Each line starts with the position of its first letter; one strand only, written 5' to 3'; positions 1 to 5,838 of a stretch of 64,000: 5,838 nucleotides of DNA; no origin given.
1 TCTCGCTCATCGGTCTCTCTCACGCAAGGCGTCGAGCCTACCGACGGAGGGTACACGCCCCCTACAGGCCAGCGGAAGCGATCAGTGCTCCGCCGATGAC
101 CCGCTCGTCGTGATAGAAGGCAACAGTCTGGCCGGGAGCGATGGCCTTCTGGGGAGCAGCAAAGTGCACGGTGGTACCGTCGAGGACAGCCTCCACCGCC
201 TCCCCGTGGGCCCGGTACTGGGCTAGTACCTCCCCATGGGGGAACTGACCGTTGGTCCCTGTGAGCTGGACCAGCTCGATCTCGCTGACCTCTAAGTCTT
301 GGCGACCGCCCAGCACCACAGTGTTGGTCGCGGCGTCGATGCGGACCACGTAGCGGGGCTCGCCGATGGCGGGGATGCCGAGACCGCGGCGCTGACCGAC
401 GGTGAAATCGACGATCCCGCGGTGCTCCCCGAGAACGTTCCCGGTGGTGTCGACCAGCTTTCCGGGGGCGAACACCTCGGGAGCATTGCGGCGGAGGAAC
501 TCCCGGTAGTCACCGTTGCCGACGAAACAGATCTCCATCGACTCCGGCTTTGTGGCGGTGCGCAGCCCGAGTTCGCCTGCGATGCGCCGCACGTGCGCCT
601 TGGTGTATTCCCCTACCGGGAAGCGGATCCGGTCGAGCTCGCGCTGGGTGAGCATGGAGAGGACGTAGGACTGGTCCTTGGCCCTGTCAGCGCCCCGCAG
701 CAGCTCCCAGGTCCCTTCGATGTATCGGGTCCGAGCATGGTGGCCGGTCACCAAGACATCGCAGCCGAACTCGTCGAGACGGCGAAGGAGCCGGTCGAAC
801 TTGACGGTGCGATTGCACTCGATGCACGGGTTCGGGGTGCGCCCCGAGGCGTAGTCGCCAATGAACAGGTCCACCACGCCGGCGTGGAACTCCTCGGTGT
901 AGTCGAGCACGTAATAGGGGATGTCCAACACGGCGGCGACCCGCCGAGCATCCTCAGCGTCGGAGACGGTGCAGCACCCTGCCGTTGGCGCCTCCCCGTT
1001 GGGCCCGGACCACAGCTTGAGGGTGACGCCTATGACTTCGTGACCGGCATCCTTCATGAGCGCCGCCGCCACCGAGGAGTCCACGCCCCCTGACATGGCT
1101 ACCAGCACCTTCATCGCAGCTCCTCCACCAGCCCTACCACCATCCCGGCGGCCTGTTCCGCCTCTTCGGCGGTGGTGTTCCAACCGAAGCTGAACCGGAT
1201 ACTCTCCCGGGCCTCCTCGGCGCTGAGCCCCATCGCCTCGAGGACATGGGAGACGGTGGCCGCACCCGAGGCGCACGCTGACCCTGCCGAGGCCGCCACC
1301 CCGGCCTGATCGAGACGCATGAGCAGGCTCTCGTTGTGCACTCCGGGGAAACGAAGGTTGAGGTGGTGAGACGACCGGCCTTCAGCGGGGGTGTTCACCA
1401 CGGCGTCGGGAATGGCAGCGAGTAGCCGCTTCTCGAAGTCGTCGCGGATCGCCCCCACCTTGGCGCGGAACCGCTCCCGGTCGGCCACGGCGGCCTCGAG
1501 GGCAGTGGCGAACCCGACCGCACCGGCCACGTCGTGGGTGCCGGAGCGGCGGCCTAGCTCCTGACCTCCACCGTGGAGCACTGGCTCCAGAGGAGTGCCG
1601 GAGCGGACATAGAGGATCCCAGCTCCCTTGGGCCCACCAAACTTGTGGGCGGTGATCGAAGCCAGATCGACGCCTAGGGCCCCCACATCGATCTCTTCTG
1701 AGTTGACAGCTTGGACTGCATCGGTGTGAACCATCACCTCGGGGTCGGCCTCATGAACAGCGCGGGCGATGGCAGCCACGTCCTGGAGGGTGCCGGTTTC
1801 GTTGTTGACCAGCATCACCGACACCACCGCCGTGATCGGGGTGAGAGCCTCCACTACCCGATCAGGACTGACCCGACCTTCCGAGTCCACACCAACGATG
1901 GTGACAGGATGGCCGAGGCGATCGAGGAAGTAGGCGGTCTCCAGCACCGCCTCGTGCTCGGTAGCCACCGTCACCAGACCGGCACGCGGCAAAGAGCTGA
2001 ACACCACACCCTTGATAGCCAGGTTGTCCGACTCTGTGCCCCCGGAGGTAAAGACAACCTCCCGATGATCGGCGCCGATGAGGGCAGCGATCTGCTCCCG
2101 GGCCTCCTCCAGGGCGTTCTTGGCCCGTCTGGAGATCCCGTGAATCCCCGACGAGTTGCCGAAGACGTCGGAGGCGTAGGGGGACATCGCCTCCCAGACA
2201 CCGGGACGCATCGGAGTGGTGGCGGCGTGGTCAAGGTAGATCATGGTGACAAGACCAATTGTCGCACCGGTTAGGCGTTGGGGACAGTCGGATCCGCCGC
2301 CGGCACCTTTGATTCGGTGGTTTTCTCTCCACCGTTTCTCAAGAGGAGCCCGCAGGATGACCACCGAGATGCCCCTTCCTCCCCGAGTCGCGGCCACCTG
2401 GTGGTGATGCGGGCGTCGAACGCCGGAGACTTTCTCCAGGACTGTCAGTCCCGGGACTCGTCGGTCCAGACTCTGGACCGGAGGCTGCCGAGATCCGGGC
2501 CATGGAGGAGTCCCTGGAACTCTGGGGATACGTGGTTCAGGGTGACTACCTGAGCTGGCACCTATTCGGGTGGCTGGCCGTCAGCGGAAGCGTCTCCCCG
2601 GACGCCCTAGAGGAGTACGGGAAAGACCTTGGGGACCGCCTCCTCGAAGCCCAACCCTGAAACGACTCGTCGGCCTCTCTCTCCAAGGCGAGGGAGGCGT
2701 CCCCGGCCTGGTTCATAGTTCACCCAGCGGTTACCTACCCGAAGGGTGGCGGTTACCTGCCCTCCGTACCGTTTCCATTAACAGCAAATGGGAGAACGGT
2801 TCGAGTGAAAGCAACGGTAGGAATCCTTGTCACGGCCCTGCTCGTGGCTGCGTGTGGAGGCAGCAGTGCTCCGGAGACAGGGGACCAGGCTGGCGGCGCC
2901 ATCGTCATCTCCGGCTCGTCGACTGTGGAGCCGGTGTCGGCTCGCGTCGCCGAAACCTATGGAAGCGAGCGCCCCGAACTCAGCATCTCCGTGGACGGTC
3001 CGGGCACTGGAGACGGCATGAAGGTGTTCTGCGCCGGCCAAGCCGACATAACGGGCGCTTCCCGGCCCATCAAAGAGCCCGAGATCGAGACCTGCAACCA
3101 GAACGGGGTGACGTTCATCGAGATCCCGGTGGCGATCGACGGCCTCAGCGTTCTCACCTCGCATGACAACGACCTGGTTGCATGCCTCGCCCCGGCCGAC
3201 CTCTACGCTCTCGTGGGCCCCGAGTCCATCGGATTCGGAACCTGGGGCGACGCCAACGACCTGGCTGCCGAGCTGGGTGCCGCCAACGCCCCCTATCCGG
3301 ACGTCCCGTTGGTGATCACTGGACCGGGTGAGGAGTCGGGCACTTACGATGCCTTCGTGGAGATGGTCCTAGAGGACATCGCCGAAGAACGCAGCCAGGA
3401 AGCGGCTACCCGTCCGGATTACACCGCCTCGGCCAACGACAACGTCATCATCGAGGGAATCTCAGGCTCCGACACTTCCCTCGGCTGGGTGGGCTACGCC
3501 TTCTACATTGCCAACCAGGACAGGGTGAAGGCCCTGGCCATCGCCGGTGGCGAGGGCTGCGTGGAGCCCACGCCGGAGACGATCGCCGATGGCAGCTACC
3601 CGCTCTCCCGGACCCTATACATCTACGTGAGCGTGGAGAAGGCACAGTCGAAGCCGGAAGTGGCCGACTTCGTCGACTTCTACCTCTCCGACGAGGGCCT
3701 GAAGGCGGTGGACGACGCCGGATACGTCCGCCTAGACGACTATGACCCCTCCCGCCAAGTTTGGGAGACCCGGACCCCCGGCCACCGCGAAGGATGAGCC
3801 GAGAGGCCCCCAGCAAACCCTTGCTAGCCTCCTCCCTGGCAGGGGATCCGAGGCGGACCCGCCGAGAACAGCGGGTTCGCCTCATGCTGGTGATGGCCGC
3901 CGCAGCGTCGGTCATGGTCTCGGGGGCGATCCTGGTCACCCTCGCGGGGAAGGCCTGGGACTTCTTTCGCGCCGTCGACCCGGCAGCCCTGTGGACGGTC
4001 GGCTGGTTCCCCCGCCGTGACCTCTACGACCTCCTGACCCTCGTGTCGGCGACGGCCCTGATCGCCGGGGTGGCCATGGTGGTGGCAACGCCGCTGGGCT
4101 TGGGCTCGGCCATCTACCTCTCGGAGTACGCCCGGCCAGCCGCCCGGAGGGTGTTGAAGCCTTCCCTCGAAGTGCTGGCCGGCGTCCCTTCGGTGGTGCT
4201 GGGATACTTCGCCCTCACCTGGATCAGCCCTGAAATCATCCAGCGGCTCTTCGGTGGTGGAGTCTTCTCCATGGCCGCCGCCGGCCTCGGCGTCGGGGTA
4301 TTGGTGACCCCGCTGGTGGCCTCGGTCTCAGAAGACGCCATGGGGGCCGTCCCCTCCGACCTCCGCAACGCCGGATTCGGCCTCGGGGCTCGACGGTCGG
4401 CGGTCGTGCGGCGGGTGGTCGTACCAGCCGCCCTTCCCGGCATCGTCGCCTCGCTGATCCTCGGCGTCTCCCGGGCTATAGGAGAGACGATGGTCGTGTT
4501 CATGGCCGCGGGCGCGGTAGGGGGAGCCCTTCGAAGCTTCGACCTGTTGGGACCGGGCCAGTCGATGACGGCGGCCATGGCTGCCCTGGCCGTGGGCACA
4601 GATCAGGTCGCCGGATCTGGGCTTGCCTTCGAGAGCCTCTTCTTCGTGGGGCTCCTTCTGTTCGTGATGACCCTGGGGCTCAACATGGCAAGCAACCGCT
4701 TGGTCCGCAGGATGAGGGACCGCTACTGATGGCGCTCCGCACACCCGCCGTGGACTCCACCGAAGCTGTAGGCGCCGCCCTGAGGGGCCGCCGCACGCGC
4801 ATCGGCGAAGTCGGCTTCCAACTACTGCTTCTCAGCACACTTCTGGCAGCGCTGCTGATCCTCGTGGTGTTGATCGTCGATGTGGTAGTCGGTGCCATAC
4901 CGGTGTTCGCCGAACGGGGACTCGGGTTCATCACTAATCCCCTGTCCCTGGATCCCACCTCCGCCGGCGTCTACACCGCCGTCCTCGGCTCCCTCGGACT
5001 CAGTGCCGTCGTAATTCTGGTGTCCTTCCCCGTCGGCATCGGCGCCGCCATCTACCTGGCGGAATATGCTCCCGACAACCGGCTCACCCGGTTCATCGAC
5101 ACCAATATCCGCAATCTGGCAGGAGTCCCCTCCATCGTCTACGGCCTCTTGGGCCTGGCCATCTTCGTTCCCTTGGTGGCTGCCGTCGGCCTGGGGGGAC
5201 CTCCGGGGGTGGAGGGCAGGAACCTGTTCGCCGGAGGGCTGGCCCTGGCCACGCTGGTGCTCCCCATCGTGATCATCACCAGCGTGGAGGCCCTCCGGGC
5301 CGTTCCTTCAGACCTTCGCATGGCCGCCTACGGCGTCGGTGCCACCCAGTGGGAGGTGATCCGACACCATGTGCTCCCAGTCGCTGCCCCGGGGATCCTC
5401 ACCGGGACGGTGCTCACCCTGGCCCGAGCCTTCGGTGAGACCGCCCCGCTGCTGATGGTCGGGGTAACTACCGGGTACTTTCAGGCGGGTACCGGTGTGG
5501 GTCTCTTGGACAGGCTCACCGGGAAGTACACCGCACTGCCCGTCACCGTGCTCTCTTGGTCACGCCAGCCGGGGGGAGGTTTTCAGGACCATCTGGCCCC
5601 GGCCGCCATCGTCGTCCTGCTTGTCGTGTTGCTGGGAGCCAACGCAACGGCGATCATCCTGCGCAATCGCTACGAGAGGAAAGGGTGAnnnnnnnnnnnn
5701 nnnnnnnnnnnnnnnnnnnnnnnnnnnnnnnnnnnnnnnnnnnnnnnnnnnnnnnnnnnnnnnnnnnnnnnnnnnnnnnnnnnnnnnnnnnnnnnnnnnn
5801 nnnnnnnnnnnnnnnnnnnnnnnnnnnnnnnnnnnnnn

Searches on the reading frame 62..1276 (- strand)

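Call 90: search_protein_families(library=pfam, proteins=[window:62-1276:-], max_evalue=0.001)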
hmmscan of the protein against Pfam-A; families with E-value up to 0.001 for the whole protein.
window:62-1276:- (404 aa): 4 families
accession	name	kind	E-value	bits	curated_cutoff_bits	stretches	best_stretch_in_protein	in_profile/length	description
PF03054.22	tRNA_Me_trans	-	3.9e-72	242.6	20.6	1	55-253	1-201/202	tRNA methyl transferase HUP domain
PF20259.3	tRNA_Me_trans_M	-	2.8e-19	68.9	27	1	259-323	2-65/66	tRNA methyl transferase PRC-barrel domain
PF20258.4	tRNA_Me_trans_C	-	6.6e-12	46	20.6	1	347-399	20-77/77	Aminomethyltransferase beta-barrel domain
PF01171.26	ATP_bind_3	-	0.00017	21.8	27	0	154-237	79-160/182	PP-loop family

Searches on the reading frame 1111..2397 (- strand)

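Call 90: search_protein_families(library=pfam, proteins=[window:1111-2397:-], max_evalue=0.001)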
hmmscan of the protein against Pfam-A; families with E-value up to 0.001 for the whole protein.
window:1111-2397:- (428 aa): 1 family
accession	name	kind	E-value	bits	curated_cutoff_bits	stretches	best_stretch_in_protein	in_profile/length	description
PF00266.25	Aminotran_5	-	7.7e-73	246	21.5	1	53-414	1-369/371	Aminotransferase class-V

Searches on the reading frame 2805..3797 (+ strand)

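Call 90: search_protein_families(library=pfam, proteins=[window:2805-3797:+], max_evalue=0.001)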
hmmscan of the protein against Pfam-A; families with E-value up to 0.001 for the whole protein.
window:2805-3797:+ (330 aa): 1 family
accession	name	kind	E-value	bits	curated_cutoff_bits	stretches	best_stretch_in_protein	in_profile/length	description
PF12849.12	PBP_like_2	-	4.5e-39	135.3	27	1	23-297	2-267/267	PBP superfamily domain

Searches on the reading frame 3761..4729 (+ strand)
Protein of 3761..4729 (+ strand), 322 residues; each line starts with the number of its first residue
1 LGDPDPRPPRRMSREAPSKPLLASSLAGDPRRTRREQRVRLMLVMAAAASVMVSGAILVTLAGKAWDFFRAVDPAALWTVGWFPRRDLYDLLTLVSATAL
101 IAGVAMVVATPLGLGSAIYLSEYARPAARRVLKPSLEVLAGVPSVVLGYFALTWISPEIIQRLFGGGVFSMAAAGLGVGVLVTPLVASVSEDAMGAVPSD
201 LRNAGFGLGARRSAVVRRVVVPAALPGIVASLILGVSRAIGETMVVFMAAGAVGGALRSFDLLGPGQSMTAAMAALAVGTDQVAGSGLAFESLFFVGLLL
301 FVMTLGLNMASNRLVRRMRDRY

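Call 90: search_protein_families(library=pfam, proteins=[window:3761-4729:+], max_evalue=0.001)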
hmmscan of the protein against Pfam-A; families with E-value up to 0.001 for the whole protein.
window:3761-4729:+ (322 aa): 1 family
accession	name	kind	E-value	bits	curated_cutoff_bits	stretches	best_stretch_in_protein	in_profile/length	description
PF00528.27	BPD_transp_1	-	2.2e-13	50.8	26.4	1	110-319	2-183/184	Binding-protein-dependent transport system inner membrane component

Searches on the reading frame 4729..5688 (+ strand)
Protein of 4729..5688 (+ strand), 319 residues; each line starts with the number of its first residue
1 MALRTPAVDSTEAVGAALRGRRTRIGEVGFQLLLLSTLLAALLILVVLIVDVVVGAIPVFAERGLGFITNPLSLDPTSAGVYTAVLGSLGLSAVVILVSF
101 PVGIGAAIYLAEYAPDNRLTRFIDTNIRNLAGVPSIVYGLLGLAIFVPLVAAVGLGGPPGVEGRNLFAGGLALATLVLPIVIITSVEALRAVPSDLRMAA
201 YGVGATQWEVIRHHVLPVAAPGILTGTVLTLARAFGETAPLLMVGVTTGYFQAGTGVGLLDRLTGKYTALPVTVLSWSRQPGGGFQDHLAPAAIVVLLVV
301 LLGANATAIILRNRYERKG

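Call 90: search_protein_families(library=pfam, proteins=[window:4729-5688:+], max_evalue=0.001)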
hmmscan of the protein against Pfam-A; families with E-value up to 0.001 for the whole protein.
window:4729-5688:+ (319 aa): 1 family
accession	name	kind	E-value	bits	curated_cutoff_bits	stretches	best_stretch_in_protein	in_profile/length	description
PF00528.27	BPD_transp_1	-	2.5e-17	63.6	26.4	1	103-304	1-169/184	Binding-protein-dependent transport system inner membrane component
